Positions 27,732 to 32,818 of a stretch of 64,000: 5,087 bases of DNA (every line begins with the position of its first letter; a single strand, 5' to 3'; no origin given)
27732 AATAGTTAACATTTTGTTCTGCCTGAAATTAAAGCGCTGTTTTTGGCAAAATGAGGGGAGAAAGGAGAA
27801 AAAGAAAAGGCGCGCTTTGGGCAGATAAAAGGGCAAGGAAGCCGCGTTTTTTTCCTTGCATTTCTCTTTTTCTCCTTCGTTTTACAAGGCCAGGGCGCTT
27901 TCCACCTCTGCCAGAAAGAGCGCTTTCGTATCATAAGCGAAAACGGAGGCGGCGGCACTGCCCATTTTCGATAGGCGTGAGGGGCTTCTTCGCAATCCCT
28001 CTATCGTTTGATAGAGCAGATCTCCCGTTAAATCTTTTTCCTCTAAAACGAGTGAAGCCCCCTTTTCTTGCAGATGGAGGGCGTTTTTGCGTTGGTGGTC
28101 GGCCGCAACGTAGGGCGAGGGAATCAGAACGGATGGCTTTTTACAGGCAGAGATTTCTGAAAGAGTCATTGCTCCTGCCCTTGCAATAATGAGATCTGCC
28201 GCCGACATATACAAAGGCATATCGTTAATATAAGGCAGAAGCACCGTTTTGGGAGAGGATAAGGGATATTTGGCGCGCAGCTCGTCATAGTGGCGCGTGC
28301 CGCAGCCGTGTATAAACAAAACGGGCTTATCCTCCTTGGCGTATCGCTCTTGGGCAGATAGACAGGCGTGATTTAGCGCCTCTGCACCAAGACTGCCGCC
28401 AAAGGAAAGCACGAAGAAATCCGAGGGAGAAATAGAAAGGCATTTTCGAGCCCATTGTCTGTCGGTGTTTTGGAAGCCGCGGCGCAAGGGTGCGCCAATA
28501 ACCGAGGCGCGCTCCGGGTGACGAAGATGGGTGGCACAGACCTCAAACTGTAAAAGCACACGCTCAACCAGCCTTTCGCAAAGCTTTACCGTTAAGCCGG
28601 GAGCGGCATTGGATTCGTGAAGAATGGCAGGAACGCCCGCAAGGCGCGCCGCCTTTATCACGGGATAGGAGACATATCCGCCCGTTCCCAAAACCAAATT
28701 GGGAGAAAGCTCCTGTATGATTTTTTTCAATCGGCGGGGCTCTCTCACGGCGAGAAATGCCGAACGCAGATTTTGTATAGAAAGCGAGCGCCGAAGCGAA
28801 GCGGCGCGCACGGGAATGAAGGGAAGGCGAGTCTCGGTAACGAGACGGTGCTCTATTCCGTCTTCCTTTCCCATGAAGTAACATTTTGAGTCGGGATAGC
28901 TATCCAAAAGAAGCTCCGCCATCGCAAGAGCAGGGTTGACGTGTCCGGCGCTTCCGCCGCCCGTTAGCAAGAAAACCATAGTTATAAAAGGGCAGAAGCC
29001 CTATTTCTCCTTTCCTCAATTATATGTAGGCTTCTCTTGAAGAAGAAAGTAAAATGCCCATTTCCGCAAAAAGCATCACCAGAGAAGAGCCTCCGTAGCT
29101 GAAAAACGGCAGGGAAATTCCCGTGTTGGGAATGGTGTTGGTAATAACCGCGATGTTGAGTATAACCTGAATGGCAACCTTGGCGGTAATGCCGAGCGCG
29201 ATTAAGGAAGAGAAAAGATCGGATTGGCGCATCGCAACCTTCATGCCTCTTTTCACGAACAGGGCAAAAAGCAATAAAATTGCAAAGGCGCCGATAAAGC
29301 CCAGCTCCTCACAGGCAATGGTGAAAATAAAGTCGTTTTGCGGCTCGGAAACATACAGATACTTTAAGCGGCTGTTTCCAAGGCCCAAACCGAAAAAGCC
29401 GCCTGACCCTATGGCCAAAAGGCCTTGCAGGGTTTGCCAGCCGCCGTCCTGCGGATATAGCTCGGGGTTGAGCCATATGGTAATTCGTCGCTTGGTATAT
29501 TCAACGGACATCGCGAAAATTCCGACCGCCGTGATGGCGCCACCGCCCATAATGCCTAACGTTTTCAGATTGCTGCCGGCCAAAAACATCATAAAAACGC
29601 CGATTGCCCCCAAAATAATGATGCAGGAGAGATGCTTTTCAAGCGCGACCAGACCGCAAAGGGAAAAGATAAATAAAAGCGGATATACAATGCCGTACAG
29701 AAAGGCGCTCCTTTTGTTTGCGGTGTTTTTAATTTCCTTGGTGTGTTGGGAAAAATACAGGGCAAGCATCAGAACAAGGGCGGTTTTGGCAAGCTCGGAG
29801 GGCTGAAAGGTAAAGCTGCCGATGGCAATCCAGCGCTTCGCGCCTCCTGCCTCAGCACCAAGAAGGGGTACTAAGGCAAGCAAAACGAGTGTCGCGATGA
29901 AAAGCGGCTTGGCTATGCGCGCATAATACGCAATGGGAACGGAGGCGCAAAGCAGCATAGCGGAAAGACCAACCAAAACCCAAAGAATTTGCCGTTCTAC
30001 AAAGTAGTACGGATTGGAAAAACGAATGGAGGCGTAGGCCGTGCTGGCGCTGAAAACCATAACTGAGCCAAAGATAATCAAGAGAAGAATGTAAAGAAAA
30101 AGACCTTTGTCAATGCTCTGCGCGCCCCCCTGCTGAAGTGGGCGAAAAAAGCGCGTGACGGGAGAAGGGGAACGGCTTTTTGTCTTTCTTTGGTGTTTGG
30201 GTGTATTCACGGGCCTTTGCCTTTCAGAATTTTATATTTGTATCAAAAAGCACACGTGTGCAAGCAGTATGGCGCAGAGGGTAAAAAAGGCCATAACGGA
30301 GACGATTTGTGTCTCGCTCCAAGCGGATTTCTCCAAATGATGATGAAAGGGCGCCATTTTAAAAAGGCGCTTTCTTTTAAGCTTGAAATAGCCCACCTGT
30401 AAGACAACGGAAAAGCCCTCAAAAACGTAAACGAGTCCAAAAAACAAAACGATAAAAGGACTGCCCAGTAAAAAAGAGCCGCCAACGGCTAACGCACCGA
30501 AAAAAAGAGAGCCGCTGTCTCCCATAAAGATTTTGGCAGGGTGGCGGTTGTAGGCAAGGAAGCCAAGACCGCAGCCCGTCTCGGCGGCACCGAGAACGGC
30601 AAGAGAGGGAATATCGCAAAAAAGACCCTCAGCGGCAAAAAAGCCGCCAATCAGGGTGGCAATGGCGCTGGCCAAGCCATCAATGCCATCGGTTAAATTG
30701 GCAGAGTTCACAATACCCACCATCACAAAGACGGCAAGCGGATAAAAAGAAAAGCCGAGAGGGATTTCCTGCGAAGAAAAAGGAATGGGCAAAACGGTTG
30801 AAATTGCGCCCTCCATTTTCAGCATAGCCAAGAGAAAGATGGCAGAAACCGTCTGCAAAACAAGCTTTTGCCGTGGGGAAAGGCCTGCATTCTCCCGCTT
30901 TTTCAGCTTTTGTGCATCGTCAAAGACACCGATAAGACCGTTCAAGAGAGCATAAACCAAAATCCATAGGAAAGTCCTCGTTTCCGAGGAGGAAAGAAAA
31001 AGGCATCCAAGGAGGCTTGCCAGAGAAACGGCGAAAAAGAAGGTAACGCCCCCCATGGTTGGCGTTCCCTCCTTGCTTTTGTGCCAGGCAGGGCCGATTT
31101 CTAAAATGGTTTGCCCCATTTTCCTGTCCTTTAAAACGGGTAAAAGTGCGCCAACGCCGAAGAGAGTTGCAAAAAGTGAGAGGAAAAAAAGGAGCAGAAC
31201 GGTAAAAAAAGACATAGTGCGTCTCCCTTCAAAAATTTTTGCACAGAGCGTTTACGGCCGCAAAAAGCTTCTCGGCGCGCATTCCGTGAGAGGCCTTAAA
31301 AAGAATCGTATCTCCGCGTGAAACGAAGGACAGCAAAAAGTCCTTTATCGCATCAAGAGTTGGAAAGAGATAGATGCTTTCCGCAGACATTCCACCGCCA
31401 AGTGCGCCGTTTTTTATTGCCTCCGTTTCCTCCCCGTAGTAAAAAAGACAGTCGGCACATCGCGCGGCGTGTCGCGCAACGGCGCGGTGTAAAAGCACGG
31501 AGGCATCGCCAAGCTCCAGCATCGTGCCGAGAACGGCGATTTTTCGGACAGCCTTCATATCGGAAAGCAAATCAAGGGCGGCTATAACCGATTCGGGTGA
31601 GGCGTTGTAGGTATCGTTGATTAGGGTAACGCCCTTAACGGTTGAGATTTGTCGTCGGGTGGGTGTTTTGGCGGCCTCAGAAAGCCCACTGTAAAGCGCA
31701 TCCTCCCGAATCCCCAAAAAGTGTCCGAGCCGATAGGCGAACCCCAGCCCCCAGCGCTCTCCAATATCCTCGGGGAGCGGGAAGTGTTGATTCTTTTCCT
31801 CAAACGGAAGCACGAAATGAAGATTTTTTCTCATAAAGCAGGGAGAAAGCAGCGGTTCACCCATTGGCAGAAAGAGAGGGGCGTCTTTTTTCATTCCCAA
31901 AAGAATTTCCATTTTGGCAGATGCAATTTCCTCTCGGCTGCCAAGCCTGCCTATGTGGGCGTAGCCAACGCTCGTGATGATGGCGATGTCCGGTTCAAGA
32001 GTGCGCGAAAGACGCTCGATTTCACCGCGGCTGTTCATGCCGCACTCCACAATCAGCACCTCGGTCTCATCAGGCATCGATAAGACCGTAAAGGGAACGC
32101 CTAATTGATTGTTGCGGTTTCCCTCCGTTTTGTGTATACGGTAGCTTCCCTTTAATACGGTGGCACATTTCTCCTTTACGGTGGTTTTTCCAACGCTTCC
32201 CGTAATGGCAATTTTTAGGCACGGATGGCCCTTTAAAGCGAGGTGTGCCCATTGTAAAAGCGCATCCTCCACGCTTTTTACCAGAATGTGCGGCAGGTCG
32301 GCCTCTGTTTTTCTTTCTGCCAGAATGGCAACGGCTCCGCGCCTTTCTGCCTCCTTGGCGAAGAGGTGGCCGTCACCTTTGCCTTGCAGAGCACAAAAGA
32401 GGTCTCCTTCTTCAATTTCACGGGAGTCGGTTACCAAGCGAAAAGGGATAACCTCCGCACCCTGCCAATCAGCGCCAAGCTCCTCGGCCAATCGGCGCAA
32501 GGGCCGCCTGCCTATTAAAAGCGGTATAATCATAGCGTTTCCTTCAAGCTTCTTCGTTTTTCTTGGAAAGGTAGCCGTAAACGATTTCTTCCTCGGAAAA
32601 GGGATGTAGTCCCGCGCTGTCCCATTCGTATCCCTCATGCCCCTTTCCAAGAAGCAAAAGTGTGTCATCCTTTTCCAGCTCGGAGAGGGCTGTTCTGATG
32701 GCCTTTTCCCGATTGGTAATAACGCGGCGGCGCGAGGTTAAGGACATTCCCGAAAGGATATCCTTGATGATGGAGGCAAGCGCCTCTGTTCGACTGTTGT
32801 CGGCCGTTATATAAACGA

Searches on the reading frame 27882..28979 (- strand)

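Call 57: search_protein_families(library=pfam, proteins=[window:27882-28979:-], max_evalue=0.0001)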
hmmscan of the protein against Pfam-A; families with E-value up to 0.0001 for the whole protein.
window:27882-28979:- (365 aa): 2 families
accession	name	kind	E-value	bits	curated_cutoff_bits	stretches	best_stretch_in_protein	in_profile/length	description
PF04101.22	Glyco_tran_28_C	-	1.5e-37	129.6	22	1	190-352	2-163/166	Glycosyltransferase family 28 C-terminal domain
PF03033.26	Glyco_transf_28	-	1e-31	110.3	26.2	1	3-142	1-138/139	Glycosyltransferase family 28 N-terminal domain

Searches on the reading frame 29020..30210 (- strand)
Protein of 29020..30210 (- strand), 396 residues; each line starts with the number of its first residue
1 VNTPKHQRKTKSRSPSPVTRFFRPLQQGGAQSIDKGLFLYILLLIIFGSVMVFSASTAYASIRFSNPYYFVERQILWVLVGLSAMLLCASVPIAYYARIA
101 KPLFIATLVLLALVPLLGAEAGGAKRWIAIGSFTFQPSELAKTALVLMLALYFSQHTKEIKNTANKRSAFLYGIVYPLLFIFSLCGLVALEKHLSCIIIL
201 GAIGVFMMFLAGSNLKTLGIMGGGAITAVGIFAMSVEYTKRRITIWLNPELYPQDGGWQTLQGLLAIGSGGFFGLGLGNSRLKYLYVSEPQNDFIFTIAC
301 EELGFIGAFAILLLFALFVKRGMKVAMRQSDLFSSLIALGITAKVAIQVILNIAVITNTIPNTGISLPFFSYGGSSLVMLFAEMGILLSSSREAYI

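Call 57: search_protein_families(library=pfam, proteins=[window:29020-30210:-], max_evalue=0.0001)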
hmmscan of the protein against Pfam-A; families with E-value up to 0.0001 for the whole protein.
window:29020-30210:- (396 aa): 1 family
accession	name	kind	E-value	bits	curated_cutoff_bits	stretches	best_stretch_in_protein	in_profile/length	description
PF01098.24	FTSW_RODA_SPOVE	-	1.7e-96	323.7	26.4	1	38-394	5-354/356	Cell cycle protein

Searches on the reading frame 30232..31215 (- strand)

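Call 57: search_protein_families(library=pfam, proteins=[window:30232-31215:-], max_evalue=0.0001)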
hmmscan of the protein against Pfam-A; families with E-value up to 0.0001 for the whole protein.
window:30232-31215:- (327 aa): 1 family
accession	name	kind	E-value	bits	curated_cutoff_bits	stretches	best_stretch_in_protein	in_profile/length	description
PF00953.26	Glycos_transf_4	-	3.9e-32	111.9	27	1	84-244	3-153/160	Glycosyl transferase family 4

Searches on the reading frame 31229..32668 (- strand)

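Call 57: search_protein_families(library=pfam, proteins=[window:31229-32668:-], max_evalue=0.0001)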
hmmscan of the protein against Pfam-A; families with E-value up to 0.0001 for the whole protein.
window:31229-32668:- (479 aa): 3 families
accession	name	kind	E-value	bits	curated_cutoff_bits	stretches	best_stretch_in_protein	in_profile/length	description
PF08245.18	Mur_ligase_M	-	3.6e-29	102.6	24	1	155-272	1-126/200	Mur ligase middle domain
PF02875.26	Mur_ligase_C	-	1.7e-16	61.6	28.4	1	341-460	6-126/127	Mur ligase, glutamate ligase domain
PF01225.30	Mur_ligase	-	9.1e-05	23.2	21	0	80-128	7-78/95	Mur ligase family, catalytic domain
